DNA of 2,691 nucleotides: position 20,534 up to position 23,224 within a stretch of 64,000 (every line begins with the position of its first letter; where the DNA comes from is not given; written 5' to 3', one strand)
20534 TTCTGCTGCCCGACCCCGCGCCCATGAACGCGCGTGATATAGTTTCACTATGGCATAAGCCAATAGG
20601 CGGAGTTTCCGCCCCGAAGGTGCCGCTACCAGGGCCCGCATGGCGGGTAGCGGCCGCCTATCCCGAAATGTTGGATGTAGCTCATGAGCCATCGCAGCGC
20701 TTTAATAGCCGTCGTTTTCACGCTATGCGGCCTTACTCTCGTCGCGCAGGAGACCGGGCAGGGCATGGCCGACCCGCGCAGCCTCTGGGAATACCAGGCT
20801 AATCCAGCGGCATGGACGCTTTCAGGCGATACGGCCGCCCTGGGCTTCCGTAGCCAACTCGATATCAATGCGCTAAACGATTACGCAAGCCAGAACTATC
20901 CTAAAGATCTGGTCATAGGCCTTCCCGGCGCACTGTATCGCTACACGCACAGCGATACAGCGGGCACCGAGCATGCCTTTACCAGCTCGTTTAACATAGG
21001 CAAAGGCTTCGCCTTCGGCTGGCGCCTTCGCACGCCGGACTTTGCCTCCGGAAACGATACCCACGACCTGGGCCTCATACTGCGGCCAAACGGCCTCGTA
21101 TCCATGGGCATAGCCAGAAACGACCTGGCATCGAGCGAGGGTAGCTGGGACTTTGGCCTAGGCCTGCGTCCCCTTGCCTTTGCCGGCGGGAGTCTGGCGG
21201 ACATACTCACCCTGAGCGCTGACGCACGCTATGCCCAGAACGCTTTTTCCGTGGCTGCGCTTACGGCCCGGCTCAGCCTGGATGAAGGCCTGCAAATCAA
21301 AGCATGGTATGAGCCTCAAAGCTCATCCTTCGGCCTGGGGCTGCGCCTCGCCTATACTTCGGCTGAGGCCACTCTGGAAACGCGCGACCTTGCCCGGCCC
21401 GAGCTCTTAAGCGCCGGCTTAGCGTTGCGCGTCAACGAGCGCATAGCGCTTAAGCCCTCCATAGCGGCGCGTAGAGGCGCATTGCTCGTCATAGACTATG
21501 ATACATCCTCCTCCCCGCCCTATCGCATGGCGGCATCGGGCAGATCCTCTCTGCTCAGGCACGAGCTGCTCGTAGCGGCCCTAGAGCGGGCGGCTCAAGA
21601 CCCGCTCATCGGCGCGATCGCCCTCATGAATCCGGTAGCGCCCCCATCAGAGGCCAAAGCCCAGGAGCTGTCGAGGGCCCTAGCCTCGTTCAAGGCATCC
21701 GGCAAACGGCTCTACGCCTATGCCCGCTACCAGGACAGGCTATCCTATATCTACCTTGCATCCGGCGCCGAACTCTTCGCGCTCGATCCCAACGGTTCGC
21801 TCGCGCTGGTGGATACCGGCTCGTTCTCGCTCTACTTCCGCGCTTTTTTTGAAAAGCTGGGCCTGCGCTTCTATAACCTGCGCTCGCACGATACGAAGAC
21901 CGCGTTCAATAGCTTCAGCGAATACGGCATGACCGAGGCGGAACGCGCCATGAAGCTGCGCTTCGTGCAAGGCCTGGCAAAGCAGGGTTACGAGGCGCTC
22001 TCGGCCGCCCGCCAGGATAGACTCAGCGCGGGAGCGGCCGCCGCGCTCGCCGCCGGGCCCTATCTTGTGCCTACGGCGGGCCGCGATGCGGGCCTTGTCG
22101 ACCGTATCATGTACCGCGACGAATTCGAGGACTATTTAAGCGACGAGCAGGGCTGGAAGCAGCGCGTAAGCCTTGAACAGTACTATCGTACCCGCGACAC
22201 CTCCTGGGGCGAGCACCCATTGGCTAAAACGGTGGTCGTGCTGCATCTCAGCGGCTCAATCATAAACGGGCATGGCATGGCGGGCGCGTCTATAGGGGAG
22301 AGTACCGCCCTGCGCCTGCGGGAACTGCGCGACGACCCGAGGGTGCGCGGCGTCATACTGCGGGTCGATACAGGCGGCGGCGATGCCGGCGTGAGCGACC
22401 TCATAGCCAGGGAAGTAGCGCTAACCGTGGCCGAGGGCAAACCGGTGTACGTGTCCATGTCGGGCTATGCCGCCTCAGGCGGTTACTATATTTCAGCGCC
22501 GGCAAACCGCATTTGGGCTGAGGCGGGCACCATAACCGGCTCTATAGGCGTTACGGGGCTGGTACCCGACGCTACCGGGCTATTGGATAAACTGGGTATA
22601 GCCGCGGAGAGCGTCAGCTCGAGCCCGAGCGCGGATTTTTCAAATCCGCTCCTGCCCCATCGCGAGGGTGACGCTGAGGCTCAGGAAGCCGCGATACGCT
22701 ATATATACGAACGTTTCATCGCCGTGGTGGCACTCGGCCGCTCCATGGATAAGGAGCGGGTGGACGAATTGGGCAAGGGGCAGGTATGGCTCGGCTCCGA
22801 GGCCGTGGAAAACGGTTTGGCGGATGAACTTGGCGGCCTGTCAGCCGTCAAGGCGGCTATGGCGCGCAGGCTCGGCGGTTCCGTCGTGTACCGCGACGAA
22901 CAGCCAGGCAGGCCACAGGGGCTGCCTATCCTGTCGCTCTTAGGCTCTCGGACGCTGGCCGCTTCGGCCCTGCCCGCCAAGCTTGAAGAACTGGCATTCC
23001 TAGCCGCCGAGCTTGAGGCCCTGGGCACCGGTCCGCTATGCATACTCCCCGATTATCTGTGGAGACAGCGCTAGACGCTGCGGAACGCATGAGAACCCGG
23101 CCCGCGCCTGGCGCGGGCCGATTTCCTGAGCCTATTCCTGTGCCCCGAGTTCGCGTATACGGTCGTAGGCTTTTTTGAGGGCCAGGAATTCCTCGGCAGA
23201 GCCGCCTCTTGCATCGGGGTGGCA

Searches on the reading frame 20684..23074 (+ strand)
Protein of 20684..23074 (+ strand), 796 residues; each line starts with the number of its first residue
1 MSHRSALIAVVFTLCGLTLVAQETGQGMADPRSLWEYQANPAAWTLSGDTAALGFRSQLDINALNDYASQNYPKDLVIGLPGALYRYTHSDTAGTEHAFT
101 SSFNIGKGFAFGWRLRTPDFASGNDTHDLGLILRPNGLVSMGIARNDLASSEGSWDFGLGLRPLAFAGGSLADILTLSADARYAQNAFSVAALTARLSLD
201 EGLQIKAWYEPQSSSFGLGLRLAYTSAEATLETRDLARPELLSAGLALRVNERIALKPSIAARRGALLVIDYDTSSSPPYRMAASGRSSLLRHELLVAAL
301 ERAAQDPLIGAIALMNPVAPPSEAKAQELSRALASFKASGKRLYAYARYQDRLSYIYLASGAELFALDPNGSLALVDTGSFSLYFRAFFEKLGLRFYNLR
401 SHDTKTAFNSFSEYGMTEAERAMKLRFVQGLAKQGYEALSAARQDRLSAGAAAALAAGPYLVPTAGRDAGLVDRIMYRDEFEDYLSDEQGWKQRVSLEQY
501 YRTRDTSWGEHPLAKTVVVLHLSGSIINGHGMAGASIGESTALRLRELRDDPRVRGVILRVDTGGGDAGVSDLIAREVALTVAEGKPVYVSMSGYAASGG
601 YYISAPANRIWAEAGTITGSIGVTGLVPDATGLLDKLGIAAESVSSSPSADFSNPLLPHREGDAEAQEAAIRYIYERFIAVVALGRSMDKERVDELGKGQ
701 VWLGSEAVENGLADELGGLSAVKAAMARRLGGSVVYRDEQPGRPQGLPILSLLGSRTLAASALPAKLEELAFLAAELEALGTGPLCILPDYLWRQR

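Call 37: search_protein_families(library=pfam, proteins=[window:20684-23074:+], max_evalue=0.00001)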
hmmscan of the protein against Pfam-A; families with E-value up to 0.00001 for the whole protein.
window:20684-23074:+ (796 aa): 1 family
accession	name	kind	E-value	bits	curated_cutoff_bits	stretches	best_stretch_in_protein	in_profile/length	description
PF01343.23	Peptidase_S49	-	5.3e-45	153.6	24.9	2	583-728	4-149/154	Peptidase family S49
